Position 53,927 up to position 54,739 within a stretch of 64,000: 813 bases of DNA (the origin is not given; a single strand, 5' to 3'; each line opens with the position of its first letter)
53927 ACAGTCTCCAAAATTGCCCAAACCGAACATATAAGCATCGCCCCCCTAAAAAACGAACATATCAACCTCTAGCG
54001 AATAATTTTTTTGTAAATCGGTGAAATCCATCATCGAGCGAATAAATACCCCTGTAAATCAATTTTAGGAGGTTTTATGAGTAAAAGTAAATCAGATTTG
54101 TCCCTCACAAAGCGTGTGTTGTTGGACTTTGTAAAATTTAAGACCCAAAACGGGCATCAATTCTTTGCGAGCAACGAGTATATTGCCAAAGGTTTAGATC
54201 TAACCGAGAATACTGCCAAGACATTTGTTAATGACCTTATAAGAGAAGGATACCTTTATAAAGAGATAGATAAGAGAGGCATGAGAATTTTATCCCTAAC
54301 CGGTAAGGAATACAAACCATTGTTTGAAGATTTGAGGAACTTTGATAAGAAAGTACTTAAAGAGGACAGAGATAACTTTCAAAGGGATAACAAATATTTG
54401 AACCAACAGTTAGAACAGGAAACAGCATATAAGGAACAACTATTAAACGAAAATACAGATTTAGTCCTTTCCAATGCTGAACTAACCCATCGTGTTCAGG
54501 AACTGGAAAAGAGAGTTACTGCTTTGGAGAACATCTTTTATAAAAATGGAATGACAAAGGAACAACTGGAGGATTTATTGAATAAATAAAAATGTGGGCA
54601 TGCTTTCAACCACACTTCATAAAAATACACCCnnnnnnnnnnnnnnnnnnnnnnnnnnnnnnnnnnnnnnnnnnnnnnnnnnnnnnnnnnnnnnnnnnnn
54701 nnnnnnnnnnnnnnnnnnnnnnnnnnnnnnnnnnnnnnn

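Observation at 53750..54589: Origin-like module inside island 2: AT-rich 9-mer block, about 22-bp iterons and a wHTH/coiled-coil gene next to a resolvase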

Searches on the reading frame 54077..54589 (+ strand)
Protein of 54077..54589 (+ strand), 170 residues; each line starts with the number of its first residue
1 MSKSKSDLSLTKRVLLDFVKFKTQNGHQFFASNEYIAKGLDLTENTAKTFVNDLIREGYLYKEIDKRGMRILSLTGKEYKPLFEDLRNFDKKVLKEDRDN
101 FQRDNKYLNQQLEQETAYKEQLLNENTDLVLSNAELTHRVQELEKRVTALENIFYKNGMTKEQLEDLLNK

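Call 5: search_protein_families(library=pfam, proteins=[window:54077-54589:+], max_evalue=1)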
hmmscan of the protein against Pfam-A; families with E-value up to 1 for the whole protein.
window:54077-54589:+ (170 aa): 11 families
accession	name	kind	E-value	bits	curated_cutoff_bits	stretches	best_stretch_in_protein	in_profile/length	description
PF13730.12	HTH_36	-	5.5e-07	29.7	25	1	11-60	7-55/55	Helix-turn-helix domain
PF24064.2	HTH_NPRL3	-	0.004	17.5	27.2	1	148-170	34-56/62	GATOR1 complex protein NPRL3, C-terminal HTH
PF07558.16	Shugoshin_N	-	0.0053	17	30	1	119-152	2-35/45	Shugoshin N-terminal coiled-coil region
PF13412.12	HTH_24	-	0.0095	15.9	21.9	1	32-60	19-47/48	Winged helix-turn-helix DNA-binding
PF21984.2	DnaD_N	-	0.0099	16.5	27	1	5-69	9-74/101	DnaD N-terminal domain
PF07989.16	Cnn_1N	-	0.015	15.9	28.5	1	106-152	24-71/74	Centrosomin N-terminal motif 1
PF08784.17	RPA_C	-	0.02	16.1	22.6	1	11-66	52-105/106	Replication protein A C terminal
PF09382.16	RQC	-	0.065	13.5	23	1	33-78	50-93/114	RQC domain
PF01399.33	PCI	-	0.066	13.9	22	1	34-66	43-75/84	PCI domain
PF09339.16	HTH_IclR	-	0.15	12.3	22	1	36-62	24-50/52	IclR helix-turn-helix domain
PF20492.3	ERM_helical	-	0.5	10.9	40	1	99-167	16-84/120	Ezrin/radixin/moesin, alpha-helical domain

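Call 9: search_protein_families(library=phrogs, proteins=[window:54077-54589:+], max_evalue=0.01)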
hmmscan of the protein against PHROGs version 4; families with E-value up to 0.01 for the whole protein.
window:54077-54589:+ (170 aa): 8 families
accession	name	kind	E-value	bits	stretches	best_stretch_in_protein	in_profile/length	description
phrog_186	-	DNA, RNA and nucleotide metabolism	6.2e-05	23.8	1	15-169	47-198/308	DnaD-like helicase loader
phrog_428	-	DNA, RNA and nucleotide metabolism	0.00029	21.1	1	7-96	102-193/455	replication initiation protein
phrog_678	-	DNA, RNA and nucleotide metabolism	0.0019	18.8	1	16-85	80-146/346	replication initiation O-like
phrog_391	-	DNA, RNA and nucleotide metabolism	0.0023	18.6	1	10-69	18-79/298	replication initiation O-like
phrog_8102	-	DNA, RNA and nucleotide metabolism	0.0027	17.8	0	19-161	43-155/337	replication initiation protein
phrog_270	-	DNA, RNA and nucleotide metabolism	0.0034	17.8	1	11-95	49-129/383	replication initiation protein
phrog_6336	-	unknown function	0.0067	17.7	0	39-63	38-62/81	-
phrog_345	-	DNA, RNA and nucleotide metabolism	0.0069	17.1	1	16-113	54-137/297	replication initiation O-like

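Call 10: search_protein_families(library=ncbifam, proteins=[window:54077-54589:+], max_evalue=0.01)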
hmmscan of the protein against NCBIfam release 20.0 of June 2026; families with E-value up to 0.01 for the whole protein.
window:54077-54589:+ (170 aa): 2 families
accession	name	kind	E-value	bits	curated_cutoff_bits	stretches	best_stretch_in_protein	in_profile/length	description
NF050133.1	TransRegFabT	equivalog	0.0013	19.1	200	1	32-118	45-133/138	fatty acid biosynthesis transcriptional regulator FabT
NF009344.0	PRK12705.1-1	equivalog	0.0089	14.7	831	1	89-167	131-210/572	hypothetical protein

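Call 11: find_homologous_proteins(query=window:54077-54586:+)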
Query window:54077-54586:+ (170 aa): 154 proteins with E <= 0.001 among 354 candidates; the best 120 are listed.
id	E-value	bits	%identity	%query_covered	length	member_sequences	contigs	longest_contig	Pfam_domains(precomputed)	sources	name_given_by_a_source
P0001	1.4e-101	355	100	100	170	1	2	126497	PF13730.13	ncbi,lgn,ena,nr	ncbi:MAG: helix-turn-helix domain-containing protein [Alphaproteobacteria bacterium]|nr:helix-turn-h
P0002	7.0e-93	326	92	100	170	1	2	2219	PF13730.13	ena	-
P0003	1.8e-89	315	88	99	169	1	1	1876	PF13730.13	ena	-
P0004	3.8e-86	305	85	100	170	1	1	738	-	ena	-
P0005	2.1e-85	302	84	100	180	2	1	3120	-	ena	-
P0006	3.5e-81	288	82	99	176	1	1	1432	PF13730.13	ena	-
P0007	3.5e-81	288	82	99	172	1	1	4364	PF13730.13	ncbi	-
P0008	4.4e-81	288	82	99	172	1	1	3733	-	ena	-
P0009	3.4e-80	285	79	99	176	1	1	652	PF07558.17,PF13730.13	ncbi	-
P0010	5.3e-80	285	78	100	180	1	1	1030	PF13730.13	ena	-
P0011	1.1e-79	284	77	100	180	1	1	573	PF13730.13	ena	-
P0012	1.2e-79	283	78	99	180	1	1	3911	PF13730.13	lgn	-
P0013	1.8e-79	283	77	100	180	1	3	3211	PF13730.13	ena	-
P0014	1.9e-79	283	77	100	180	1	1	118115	PF13730.13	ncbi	-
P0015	2.5e-79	282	76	100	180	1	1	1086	PF13730.13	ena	-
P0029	2.2e-78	279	79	100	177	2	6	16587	-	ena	-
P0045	5.6e-77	275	75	99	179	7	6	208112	PF13730.13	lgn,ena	-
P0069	9.6e-66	238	67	100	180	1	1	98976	-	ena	-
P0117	1.5e-51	192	56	97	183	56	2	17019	-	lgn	-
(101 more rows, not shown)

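Call 12: find_encoding_contigs(protein=P0014, flank=8000, max_places=3)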
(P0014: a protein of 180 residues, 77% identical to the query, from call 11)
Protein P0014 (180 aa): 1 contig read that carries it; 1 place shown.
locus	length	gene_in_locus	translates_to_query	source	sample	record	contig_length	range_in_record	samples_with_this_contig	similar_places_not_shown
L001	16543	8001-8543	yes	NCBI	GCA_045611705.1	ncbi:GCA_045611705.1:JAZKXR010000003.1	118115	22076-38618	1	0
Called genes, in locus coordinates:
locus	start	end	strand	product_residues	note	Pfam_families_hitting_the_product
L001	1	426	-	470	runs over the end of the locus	-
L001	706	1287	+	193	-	PF00589:Phage_integrase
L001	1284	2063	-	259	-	-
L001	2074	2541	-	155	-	-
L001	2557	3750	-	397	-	-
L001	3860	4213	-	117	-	-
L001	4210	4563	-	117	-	-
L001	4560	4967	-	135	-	-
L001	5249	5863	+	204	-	PF00239:Resolvase, PF13936:HTH_38 (weak)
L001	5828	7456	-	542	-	-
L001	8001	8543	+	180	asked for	PF13730:HTH_36 (weak)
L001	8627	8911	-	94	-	PF13637:Ank_4 (faint)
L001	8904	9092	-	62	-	-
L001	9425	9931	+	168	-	-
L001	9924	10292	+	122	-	-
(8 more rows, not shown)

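Call 13: find_encoding_contigs(protein=P0045, flank=8000, max_places=4)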
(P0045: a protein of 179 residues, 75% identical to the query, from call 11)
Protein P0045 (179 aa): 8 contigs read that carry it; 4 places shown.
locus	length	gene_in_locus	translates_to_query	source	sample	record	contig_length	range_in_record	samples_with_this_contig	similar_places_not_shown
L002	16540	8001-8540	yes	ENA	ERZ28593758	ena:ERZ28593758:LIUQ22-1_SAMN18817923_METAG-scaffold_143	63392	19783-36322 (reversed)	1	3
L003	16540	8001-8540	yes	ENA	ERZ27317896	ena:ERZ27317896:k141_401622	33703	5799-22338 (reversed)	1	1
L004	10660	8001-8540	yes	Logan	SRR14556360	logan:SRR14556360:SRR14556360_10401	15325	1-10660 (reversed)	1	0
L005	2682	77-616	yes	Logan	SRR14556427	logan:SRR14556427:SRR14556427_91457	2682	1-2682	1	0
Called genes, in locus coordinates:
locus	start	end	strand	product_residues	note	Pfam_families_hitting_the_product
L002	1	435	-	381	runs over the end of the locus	-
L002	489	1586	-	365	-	PF01420:Methylase_S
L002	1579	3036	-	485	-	PF12895:ANAPC3 (faint), PF14559:TPR_19 (faint), PF00515:TPR_1 (faint), PF07719:TPR_2 (faint), PF13424:TPR_12 (faint), PF13432:TPR_16 (faint)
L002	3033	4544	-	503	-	PF12161:HsdM_N, PF02384:N6_Mtase, PF07669:Eco57I (weak)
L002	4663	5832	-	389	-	PF00817:IMS, PF11799:IMS_C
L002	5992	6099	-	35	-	-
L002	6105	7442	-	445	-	PF03235:GmrSD_N, PF01844:HNH (weak)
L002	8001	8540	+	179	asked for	PF13730:HTH_36 (faint)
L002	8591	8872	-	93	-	PF13637:Ank_4 (weak)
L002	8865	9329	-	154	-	-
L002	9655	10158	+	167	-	-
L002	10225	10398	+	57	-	-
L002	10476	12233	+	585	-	PF20172:DUF6538, PF00589:Phage_integrase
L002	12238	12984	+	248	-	-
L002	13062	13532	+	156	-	-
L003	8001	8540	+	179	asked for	PF13730:HTH_36 (faint)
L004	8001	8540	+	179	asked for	PF13730:HTH_36 (faint)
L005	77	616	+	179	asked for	PF13730:HTH_36 (faint)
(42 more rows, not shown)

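Call 14: find_encoding_contigs(protein=P0069, flank=8000, max_places=3)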
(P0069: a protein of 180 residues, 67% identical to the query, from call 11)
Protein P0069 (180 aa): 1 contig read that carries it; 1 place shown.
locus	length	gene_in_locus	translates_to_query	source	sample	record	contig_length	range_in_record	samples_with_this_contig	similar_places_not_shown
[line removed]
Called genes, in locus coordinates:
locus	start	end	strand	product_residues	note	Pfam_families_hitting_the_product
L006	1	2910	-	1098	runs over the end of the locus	PF13455:MUG113 (faint), PF04851:ResIII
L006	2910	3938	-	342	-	PF07669:Eco57I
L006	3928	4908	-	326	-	-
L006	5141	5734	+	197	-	PF00239:Resolvase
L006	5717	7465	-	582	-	PF02463:SMC_N, PF13175:AAA_15, PF13476:AAA_23, PF11398:DUF2813 (faint), PF13304:AAA_21, PF20469:OLD-like_TOPRIM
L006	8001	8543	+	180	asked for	-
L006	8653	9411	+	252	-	PF08378:NERD, PF01396:Zn_ribbon_Top1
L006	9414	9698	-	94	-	PF12796:Ank_2 (weak), PF13637:Ank_4 (weak)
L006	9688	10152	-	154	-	-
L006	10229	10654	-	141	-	PF20331:DUF6626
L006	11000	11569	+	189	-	-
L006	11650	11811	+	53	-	-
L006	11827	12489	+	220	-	-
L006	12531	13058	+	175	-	-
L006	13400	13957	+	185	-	PF03167:UDG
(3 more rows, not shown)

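Call 19: search_dna_similar(query=window:54077-54586:+, collection=plasmids, mode=protein, max_evalue=0.001)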
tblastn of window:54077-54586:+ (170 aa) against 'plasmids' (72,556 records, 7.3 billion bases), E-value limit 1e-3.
No match.

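Call 20: search_dna_similar(query=window:54077-54586:+, collection=phages, mode=protein, max_evalue=0.001)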
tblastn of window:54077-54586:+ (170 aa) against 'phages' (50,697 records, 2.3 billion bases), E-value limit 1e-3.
No match.

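Call 23: find_related_loci(query=A1, collection=genome_contigs, flank=6000)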
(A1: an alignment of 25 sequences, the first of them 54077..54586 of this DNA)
Query A1 (170 aa) in genome_contigs; peptide patterns used: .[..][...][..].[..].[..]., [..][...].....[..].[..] (x = any residue, [..] = any of these).
154 stretches matched a pattern; 29 encode a relative of the query (tblastn E <= 1e-3); 29 distinct loci.
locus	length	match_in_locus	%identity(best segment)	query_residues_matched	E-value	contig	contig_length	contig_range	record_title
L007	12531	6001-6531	77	1-170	3e-89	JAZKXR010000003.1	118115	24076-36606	MAG: Alphaproteobacteria bacterium isolate T1900045117_TC20190111.MAGScoT_cleanbin_000011 SGB_4814_k141_1240032, whole g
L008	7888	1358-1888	79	1-170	3e-89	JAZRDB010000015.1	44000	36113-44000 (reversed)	MAG: Alphaproteobacteria bacterium isolate T1900045509_YK20190203.MAGScoT_cleanbin_000008 SGB_7547_k141_1028991, whole g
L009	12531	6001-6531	78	1-170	2e-88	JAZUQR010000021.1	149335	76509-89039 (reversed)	MAG: Alphaproteobacteria bacterium isolate T1900044856_TS20190322.MAGScoT_cleanbin_000019 SGB_3064_k141_945185, whole ge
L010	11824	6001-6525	79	1-168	5e-87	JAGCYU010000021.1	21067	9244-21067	MAG: Alphaproteobacteria bacterium isolate RGIG10246 Yak_Rumen-5__c1656474, whole genome shotgun sequence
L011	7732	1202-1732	65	1-170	7e-76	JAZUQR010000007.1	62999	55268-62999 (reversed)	MAG: Alphaproteobacteria bacterium isolate T1900044856_TS20190322.MAGScoT_cleanbin_000019 SGB_3064_k141_659484, whole ge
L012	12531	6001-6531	63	1-170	2e-73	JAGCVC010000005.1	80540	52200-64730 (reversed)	MAG: Alphaproteobacteria bacterium isolate RGIG10150 Yak_Rumen-4__c563959, whole genome shotgun sequence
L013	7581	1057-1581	63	1-168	2e-70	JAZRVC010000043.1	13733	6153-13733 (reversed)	MAG: Alphaproteobacteria bacterium isolate T1900044954_TA20190008.MAGScoT_cleanbin_000052 SGB_3789_k141_412586, whole ge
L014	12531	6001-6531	64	1-170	2e-69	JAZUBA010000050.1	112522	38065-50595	MAG: Alphaproteobacteria bacterium isolate T1900045318_YK20190007.MAGScoT_cleanbin_000005 SGB_6327_k141_1091133, whole g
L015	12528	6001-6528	64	8-169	3e-68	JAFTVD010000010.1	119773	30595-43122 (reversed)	MAG: Alphaproteobacteria bacterium isolate RGIG4178 Roe_deer_Colon-2__c1260, whole genome shotgun sequence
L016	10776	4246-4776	64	8-170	1e-67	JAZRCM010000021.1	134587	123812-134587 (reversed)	MAG: Alphaproteobacteria bacterium isolate T1900045514_YK20190208.MAGScoT_cleanbin_000005 SGB_7587_k141_2198957, whole g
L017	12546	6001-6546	61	1-168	3e-67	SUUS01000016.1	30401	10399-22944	MAG: Alphaproteobacteria bacterium isolate SIG52 NODE_30999_length_30401_cov_5.288498, whole genome shotgun sequence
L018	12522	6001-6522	63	10-169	1e-66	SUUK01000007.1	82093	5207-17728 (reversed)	MAG: Alphaproteobacteria bacterium isolate SIG44 NODE_1750_length_82093_cov_4.393639, whole genome shotgun sequence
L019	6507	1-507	63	7-168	2e-66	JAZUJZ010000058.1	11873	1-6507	MAG: Alphaproteobacteria bacterium isolate T1900045249_TH20190019.MAGScoT_cleanbin_000104 SGB_5738_k141_5775123, whole g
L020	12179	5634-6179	56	1-168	2e-63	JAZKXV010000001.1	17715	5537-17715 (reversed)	MAG: Alphaproteobacteria bacterium isolate T1900045114_TC20190108.MAGScoT_cleanbin_000007 SGB_4803_k141_1850176, whole g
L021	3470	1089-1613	60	1-168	1e-62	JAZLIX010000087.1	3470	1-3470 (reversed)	MAG: Alphaproteobacteria bacterium isolate T1900044969_TA20190031.MAGScoT_cleanbin_000037 SGB_4026_k141_2473576, whole g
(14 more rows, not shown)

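Call 24: find_related_loci(query=A1, collection=viral_contigs, flank=6000)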
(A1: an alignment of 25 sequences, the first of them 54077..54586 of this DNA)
Query A1 (170 aa) in viral_contigs; peptide patterns used: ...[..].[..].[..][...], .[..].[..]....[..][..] (x = any residue, [..] = any of these).
146 stretches matched a pattern, but none encodes a relative of the query by tblastn (E <= 1e-3).

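Call 26: predict_structure(alignment_id=A1)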
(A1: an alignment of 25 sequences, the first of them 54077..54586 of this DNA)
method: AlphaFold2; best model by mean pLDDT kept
length: 170 residues; sequences in the alignment: 25
mean_pLDDT: 76.0   pTM: 0.41
mean pLDDT of the five models: 76.0, 75.9, 74.9, 72.1, 69.0
residues with pLDDT >= 90: 0; 70-90: 134; 50-70: 31; < 50: 5
segments of 3 or more residues with pLDDT < 50: 1-5
pLDDT, mean of each block of 10 residues (from residue 1): 53 84 77 81 86 86 82 78 59 75 83 82 60 71 81 79 76
secondary structure, 60 per line:
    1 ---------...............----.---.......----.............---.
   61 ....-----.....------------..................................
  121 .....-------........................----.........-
elements in order: H10-24 H33-39 H44-56 E60-64 E70-74 H87-125 H133-156 H161-169

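Call 29: search_solved_structures(query=A1, max_evalue=1)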
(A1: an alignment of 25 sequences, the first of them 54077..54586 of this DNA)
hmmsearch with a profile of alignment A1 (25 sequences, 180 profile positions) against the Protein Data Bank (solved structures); distinct sequences matched with E-value up to 1: 30.
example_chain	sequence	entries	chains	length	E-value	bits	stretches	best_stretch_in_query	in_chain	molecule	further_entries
8p4y_A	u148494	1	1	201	0.0033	20.3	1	87-173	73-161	Protein origami triangle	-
3cta_A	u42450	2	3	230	0.005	19.7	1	28-90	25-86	Riboflavin kinase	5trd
6l0o_A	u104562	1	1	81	0.0062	19.4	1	1-63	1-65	DNA helicase MCM8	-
6mi3_A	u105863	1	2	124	0.017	18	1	102-154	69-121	NF-kB ESSENTIAL MODULATOR,NF-kappa-B essential modulator,NF-kB ESSENTIAL MODULATOR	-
5ziy_A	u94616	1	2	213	0.078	15.8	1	43-144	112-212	Flagellar hook-associated protein 3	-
4l9u_A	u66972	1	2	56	0.097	15.5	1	94-135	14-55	RAS guanyl-releasing protein 1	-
6mi4_A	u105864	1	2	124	0.16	14.8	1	102-154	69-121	NF-kB ESSENTIAL MODULATOR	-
7bjs_A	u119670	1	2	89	0.17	14.7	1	115-160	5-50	Kinesin heavy chain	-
6q22_A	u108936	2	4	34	0.17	14.7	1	134-159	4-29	Coiled-coil Trimer with Glu:Aminobutyric acid:Lys Triad | peptide with Glu:Ala:Lys triad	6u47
7a4y_D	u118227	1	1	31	0.18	14.7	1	132-157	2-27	Coiled-coil P6 peptide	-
6v50_A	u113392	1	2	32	0.19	14.5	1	135-159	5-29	Coiled-coil Trimer with Glu:Ser:Lys Triad with K7A mutation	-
6ovv_A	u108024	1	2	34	0.22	14.3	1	134-159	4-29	Coiled-coil Trimer with Glu:4-pyridinylalanine:Lys Triad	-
7o92_A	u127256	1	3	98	0.24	14.2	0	134-169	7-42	hypothetical protein UY81_C0065G0003 residues 18-54 from Candidatus Giovannonibacteria bac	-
6ovs_A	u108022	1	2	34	0.34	13.7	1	135-159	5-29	Coiled-coil Trimer with Glu:Tyr:Lys Triad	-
6q1w_A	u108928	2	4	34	0.4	13.5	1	135-159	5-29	Coiled-coil Trimer with Glu:Val:Lys Triad | Coiled-coil Trimer with Glu:Norvaline:Lys Triad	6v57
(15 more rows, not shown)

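Call 67: search_protein_families(library=padloc, proteins=[window:54077-54589:+], max_evalue=0.01)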
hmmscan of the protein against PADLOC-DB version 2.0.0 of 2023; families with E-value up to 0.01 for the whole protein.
window:54077-54589:+ (170 aa): 1 family
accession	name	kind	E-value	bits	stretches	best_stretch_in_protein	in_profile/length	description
PDLC01522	Csx19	-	0.0063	14.7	1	44-97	30-82/126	CAS-III-D; effector_UNK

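Call 78: find_encoding_contigs(protein=P0029, flank=10000, max_places=6)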
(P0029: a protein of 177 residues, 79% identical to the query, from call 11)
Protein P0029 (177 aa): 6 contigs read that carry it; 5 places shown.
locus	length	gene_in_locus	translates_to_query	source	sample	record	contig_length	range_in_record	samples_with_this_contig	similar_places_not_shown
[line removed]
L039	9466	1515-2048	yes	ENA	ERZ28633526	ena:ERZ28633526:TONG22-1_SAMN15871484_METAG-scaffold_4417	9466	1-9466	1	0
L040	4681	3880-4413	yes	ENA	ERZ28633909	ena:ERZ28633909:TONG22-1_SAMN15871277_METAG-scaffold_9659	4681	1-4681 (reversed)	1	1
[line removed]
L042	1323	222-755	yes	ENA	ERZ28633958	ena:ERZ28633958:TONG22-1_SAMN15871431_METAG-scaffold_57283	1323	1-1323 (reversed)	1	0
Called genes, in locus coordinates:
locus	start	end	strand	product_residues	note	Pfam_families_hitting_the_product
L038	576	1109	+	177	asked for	-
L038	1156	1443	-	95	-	-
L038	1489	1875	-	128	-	PF12796:Ank_2 (weak), PF00023:Ank (faint), PF13637:Ank_4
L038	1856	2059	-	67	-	-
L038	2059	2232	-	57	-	-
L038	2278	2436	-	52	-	-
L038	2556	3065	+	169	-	-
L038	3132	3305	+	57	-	-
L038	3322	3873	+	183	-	-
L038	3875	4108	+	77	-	-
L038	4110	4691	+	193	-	-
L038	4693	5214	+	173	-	-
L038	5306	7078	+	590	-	PF20172:DUF6538, PF00589:Phage_integrase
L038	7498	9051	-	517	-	PF03772:Competence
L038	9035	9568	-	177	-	-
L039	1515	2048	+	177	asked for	-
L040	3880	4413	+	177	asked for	-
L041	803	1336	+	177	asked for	-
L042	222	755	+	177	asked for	-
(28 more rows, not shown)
